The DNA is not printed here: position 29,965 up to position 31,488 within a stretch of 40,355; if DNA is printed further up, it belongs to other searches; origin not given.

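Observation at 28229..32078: Leader-controlled five-gene operon (NadM adenylyltransferase, CofE-like ligase, PnuC-like transporter, deoxyribosyltransferase/Rcl-like, small radical SAM) next to deoC: candidate undescribed nucleoside/cofactor salvage-modification pathway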

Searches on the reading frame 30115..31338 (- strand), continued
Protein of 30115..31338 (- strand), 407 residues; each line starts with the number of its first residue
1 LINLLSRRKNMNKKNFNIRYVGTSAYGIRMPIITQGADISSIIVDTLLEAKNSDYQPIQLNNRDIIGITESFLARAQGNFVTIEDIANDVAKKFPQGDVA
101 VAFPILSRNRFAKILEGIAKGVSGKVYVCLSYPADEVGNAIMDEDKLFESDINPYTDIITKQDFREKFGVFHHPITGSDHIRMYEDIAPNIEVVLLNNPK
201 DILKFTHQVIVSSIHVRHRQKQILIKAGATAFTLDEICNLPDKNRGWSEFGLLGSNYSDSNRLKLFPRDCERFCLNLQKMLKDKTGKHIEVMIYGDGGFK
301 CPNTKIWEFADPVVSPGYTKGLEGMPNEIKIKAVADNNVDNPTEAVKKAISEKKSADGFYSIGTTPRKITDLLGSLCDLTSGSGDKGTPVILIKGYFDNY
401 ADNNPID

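Call 58: find_encoding_contigs(protein=P0086, flank=5000, max_places=2)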
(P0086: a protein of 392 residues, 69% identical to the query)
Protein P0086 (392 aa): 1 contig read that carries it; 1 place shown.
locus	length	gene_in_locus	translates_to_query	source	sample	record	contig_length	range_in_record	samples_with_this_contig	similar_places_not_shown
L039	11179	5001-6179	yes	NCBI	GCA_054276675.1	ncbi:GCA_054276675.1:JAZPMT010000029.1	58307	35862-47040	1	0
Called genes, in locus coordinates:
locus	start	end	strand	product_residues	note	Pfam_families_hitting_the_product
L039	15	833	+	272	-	PF02405:MlaE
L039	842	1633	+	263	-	PF00005:ABC_tran, PF13304:AAA_21 (faint)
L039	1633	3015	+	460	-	PF18073:Zn_ribbon_LapB, PF03796:DnaB_C (faint), PF06745:ATPase, PF13481:AAA_25, PF13401:AAA_22 (faint), PF13541:ChlI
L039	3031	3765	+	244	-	PF02674:Colicin_V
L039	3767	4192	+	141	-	PF00383:dCMP_cyt_deam_1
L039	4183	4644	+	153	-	PF02590:SPOUT_MTase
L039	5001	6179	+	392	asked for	PF01996:F420_ligase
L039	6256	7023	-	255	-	PF02540:NAD_synthase, PF06508:QueC (weak)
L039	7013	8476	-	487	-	PF17767:NAPRTase_N, PF02749:QRPTase_N (weak), PF04095:NAPRTase, PF17956:NAPRTase_C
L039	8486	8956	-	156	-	PF01467:CTP_transf_like (weak)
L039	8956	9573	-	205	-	PF00857:Isochorismatase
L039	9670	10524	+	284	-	PF00293:NUDIX, PF19368:WHD_AraR (weak), PF21906:WHD_NrtR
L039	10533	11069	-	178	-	-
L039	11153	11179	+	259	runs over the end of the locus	-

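Call 59: find_encoding_contigs(protein=P0092, flank=5000, max_places=2)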
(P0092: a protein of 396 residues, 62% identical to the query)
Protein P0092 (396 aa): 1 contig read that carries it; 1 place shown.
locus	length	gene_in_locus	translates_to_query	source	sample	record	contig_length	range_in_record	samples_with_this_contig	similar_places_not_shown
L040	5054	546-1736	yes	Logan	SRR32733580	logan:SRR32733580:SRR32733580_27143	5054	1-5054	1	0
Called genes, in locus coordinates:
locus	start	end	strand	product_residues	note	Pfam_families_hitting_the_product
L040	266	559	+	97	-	-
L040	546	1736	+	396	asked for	PF01996:F420_ligase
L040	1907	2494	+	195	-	PF01725:Ham1p_like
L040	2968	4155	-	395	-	PF11741:AMIN, PF01520:Amidase_3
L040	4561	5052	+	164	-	?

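Call 60: find_encoding_contigs(protein=P0071, flank=5000, max_places=2)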
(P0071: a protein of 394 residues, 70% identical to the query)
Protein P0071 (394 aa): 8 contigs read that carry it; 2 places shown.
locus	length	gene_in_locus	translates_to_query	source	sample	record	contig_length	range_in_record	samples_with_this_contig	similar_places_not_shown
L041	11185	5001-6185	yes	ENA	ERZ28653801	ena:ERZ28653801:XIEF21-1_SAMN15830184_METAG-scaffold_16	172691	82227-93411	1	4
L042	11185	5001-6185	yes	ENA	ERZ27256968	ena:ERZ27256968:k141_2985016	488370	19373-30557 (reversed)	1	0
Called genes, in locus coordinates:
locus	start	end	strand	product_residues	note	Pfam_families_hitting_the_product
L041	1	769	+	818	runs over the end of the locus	PF08364:IF2_assoc (weak), PF04760:IF2_N, PF00009:GTP_EFTU, PF01926:MMR_HSR1, PF02421:FeoB_N (faint), PF22042:EF-G_D2, PF11987:IF-2, PF03144:GTP_EFTU_D2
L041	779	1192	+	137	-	PF02033:RBFA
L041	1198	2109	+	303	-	PF01509:TruB_N, PF16198:TruB_C_2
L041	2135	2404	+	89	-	PF00312:Ribosomal_S15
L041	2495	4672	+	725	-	PF01138:RNase_PH, PF03725:RNase_PH_C, PF03726:PNPase, PF01138:RNase_PH, PF03725:RNase_PH_C (weak), PF00013:KH_1, PF00575:S1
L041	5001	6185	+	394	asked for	PF01996:F420_ligase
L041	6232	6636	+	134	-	-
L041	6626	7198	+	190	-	PF04973:NMN_transporter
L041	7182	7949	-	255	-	PF02540:NAD_synthase, PF06508:QueC (weak)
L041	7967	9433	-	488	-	PF17767:NAPRTase_N, PF02749:QRPTase_N (weak), PF04095:NAPRTase, PF17956:NAPRTase_C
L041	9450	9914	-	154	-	PF01467:CTP_transf_like (weak)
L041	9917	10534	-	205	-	PF00857:Isochorismatase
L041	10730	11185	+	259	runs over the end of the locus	PF00293:NUDIX, PF19368:WHD_AraR (weak), PF21906:WHD_NrtR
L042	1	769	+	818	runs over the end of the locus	PF08364:IF2_assoc (weak), PF04760:IF2_N, PF00009:GTP_EFTU, PF01926:MMR_HSR1, PF02421:FeoB_N (faint), PF22042:EF-G_D2, PF11987:IF-2, PF03144:GTP_EFTU_D2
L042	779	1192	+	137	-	PF02033:RBFA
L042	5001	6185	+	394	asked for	PF01996:F420_ligase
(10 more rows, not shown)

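Call 72: search_protein_families(library=ncbifam, proteins=[L001:9205-9711:+], max_evalue=0.01)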
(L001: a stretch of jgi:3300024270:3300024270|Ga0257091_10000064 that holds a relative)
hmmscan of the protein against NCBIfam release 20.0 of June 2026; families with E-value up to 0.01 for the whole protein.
L001:9205-9711:+ (168 aa): 0 families

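Call 75: search_protein_families(library=phrogs, proteins=[window:30115-31308:-, L001:9205-9711:+], max_evalue=0.001)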
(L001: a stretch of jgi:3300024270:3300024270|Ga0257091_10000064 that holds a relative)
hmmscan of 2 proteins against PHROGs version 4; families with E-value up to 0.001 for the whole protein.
window:30115-31308:- (397 aa): 0 families

L001:9205-9711:+ (168 aa): 0 families

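Call 76: search_protein_families(library=padloc, proteins=[window:30115-31308:-, L001:9205-9711:+], max_evalue=0.001)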
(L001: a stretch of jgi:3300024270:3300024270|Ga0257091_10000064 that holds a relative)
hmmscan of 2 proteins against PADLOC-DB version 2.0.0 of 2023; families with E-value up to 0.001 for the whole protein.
window:30115-31308:- (397 aa): 0 families

L001:9205-9711:+ (168 aa): 0 families

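Call 97: search_solved_structures(query=A4, max_evalue=0.1, show_alignments=2)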
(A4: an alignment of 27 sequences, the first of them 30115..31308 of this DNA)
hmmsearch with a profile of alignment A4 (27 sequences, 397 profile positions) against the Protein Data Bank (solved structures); distinct sequences matched with E-value up to 0.1: 3.
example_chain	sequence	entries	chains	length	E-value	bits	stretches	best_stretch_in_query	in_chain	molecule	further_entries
7uld_A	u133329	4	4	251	0.027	16.4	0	241-284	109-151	Coenzyme F420:L-glutamate ligase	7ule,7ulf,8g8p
2g9i_A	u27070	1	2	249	0.028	16.4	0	241-284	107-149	F420-0:gamma-glutamyl ligase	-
2phn_A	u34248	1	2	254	0.028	16.3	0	241-284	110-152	F420-0:gamma-glutamyl ligase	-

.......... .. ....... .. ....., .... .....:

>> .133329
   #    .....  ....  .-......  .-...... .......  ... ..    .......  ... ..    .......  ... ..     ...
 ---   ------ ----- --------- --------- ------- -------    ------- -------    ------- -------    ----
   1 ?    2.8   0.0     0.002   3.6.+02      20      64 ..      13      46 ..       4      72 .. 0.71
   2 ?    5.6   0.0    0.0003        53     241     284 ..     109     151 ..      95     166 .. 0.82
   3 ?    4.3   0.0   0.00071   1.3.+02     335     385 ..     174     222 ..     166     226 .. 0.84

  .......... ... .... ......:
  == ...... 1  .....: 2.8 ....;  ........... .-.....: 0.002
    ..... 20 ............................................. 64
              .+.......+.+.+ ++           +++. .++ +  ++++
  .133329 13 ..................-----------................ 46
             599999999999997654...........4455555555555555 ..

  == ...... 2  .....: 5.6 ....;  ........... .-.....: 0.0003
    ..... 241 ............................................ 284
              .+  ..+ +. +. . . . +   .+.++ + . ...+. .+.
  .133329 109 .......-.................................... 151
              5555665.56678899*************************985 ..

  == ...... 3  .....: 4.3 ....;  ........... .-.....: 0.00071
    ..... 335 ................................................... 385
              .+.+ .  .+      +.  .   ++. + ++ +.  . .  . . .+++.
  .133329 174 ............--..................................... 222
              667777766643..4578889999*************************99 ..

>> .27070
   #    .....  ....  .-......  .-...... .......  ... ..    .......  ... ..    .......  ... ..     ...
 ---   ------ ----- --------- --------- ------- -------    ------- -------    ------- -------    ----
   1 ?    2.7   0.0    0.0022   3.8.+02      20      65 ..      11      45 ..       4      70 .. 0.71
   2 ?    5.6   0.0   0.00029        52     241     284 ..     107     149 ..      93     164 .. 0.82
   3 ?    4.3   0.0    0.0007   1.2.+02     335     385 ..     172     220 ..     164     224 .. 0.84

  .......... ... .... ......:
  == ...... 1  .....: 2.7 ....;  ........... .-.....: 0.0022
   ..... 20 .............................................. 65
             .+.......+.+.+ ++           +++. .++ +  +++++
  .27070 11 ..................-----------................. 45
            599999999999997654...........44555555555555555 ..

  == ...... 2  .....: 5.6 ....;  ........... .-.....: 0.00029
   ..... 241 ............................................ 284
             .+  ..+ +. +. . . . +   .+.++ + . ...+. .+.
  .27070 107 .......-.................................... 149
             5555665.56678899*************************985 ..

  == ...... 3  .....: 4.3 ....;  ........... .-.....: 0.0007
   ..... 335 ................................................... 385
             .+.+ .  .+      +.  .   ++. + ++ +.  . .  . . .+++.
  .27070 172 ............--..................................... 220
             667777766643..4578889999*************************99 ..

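Call 106: search_protein_families(library=ncbifam, proteins=[L041:9450-9914:-, L041:7182-7949:-, L041:7967-9433:-, L041:9917-10534:-, L039:9670-10524:+], max_evalue=0.001)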
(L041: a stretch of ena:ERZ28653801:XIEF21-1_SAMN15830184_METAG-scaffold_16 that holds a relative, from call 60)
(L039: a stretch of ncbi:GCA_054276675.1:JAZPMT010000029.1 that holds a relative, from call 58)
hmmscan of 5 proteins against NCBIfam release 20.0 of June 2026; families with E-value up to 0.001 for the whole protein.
L041:9450-9914:- (154 aa): 12 families
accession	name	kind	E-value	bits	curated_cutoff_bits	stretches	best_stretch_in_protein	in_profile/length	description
NF002243.0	PRK01153.1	subfamily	2e-23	82.9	127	1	4-151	3-151/175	nicotinamide-nucleotide adenylyltransferase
TIGR01527.1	arch_NMN_Atrans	equivalog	3.1e-19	69.1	181.2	1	4-150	2-149/167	nicotinamide-nucleotide adenylyltransferase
NF003786.0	PRK05379.1-2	equivalog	6.7e-16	58.4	397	1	7-90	20-104/354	bifunctional nicotinamide-nucleotide adenylyltransferase/Nudix hydroxylase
NF003785.0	PRK05379.1-1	equivalog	2.5e-13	50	418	1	5-90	6-94/347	bifunctional nicotinamide-nucleotide adenylyltransferase/Nudix hydroxylase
NF003788.0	PRK05379.1-5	equivalog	4.2e-12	46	354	1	6-91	10-95/351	bifunctional nicotinamide-nucleotide adenylyltransferase/Nudix hydroxylase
NF010365.0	PRK13793.1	equivalog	1.7e-11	44.1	198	1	6-89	9-92/196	nicotinate-nicotinamide nucleotide adenylyltransferase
NF003791.0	PRK05379.2-3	equivalog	6.8e-11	41.9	409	1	4-76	8-80/340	bifunctional nicotinamide-nucleotide adenylyltransferase/Nudix hydroxylase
NF003787.0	PRK05379.1-4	equivalog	6.8e-11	41.7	449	1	6-89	14-98/346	bifunctional nicotinamide-nucleotide adenylyltransferase/Nudix hydroxylase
NF003789.0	PRK05379.2-1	equivalog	1.9e-07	30.4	355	1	3-106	9-118/312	bifunctional nicotinamide mononucleotide adenylyltransferase/ADP-ribose pyrophosphatase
TIGR00125.1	cyt_tran_rel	domain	2.2e-07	30.9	27.7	1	4-59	2-56/65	adenylyltransferase/cytidyltransferase family protein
NF003790.0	PRK05379.2-2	equivalog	3.3e-05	23.1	403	1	5-88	23-109/354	bifunctional nicotinamide mononucleotide adenylyltransferase/ADP-ribose pyrophosphatase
TIGR01526.1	nadR_NMN_Atrans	equivalog_domain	0.00024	20.5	341.15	1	7-134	7-145/325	nicotinamide-nucleotide adenylyltransferase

L041:7182-7949:- (255 aa): 14 families
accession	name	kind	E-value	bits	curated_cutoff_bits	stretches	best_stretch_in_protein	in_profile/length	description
NF010588.0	PRK13981.1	equivalog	2.6e-85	286.8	479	1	6-253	270-525/546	NAD+ synthase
TIGR00552.1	nadE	equivalog_domain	5.7e-61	205.9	63.65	1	2-251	3-244/251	NAD(+) synthase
NF010587.0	PRK13980.1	equivalog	2.4e-60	204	255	1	2-253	12-260/267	NAD+ synthase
NF002048.0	PRK00876.1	subfamily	1.5e-28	99.6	313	2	3-89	22-105/330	NAD(+) synthase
NF002730.0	PRK02628.1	equivalog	3.9e-19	68.3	473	1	16-171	354-519/677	NAD(+) synthase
NF001979.1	PRK00768.1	equivalog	5.6e-12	45.7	250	1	7-246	23-262/266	NAD(+) synthase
TIGR00268.2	TIGR00268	equivalog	1.6e-10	40.7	150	1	21-89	13-81/259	ATP-dependent sacrificial sulfur transferase LarE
TIGR00364.1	TIGR00364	equivalog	4.9e-06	26.2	150.3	1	25-104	2-78/201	7-cyano-7-deazaguanine synthase QueC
NF001138.1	PRK00143.1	equivalog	1.8e-05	23.9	284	1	24-93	2-70/345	tRNA 2-thiouridine(34) synthase MnmA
NF000848.1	PRK00074.1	equivalog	4.2e-05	22.3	400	1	2-95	197-285/512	glutamine-hydrolyzing GMP synthase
NF010367.0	PRK13795.1-2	equivalog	0.00012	20.7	456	1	24-95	245-311/584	hypothetical protein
TIGR00884.1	guaA_Cterm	equivalog_domain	0.00015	21.2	338.75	1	8-95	6-87/310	glutamine-hydrolyzing GMP synthase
TIGR00420.1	trmU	equivalog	0.00019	20.4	236.95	0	23-94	2-74/351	tRNA 2-thiouridine(34) synthase MnmA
NF006351.0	PRK08576.1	equivalog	0.00052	18.7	290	1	17-115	230-326/436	hypothetical protein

L041:7967-9433:- (488 aa): 12 families
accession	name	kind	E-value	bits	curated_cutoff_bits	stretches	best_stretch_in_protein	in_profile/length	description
NF006695.0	PRK09243.1-2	equivalog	1.5e-148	495.4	469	1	4-477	3-475/480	nicotinate phosphoribosyltransferase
TIGR01513.1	NAPRTase_put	equivalog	3.4e-143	477.8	297.4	1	8-462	1-448/452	nicotinate phosphoribosyltransferase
NF006696.0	PRK09243.1-3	equivalog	2.3e-120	402.3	503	1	5-387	10-386/451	nicotinate phosphoribosyltransferase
NF006694.0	PRK09243.1-1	equivalog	3.1e-120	402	663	1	8-476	8-475/485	nicotinate phosphoribosyltransferase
NF009131.0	PRK12484.1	equivalog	1e-117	393.6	330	1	6-481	5-448/455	nicotinate phosphoribosyltransferase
NF006697.0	PRK09243.1-4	equivalog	1.6e-110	370.1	776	1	9-466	11-466/488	nicotinate phosphoribosyltransferase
NF006698.0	PRK09243.1-5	equivalog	1.1e-95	321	531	1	5-454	13-427/440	nicotinate phosphoribosyltransferase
NF006415.0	PRK08662.1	equivalog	1.4e-39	136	243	1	80-320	59-294/381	nicotinate phosphoribosyltransferase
NF005529.0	PRK07188.1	equivalog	4.4e-24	85.1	378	2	83-262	68-243/358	nicotinate phosphoribosyltransferase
NF003704.0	PRK05321.1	subfamily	8.8e-23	80.9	379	1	11-353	16-377/398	nicotinate phosphoribosyltransferase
TIGR01514.1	NAPRTase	equivalog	1.9e-17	63.4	269.55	1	10-353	7-384/399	nicotinate phosphoribosyltransferase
TIGR00078.1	nadC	equivalog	0.00028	20.2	198.4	1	85-151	51-114/269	carboxylating nicotinate-nucleotide diphosphorylase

L041:9917-10534:- (205 aa): 1 family
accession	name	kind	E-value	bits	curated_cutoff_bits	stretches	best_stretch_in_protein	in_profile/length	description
NF008623.0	PRK11609.1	equivalog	3.9e-06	26.8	174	0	5-39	4-37/213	bifunctional nicotinamidase/pyrazinamidase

L039:9670-10524:+ (284 aa): 1 family
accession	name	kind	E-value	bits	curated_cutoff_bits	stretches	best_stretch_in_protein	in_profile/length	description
NF050029.2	TransRepNtr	equivalog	2.6e-39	135.2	400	1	35-282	3-226/245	ADPR responsive transcriptional repressor NtrR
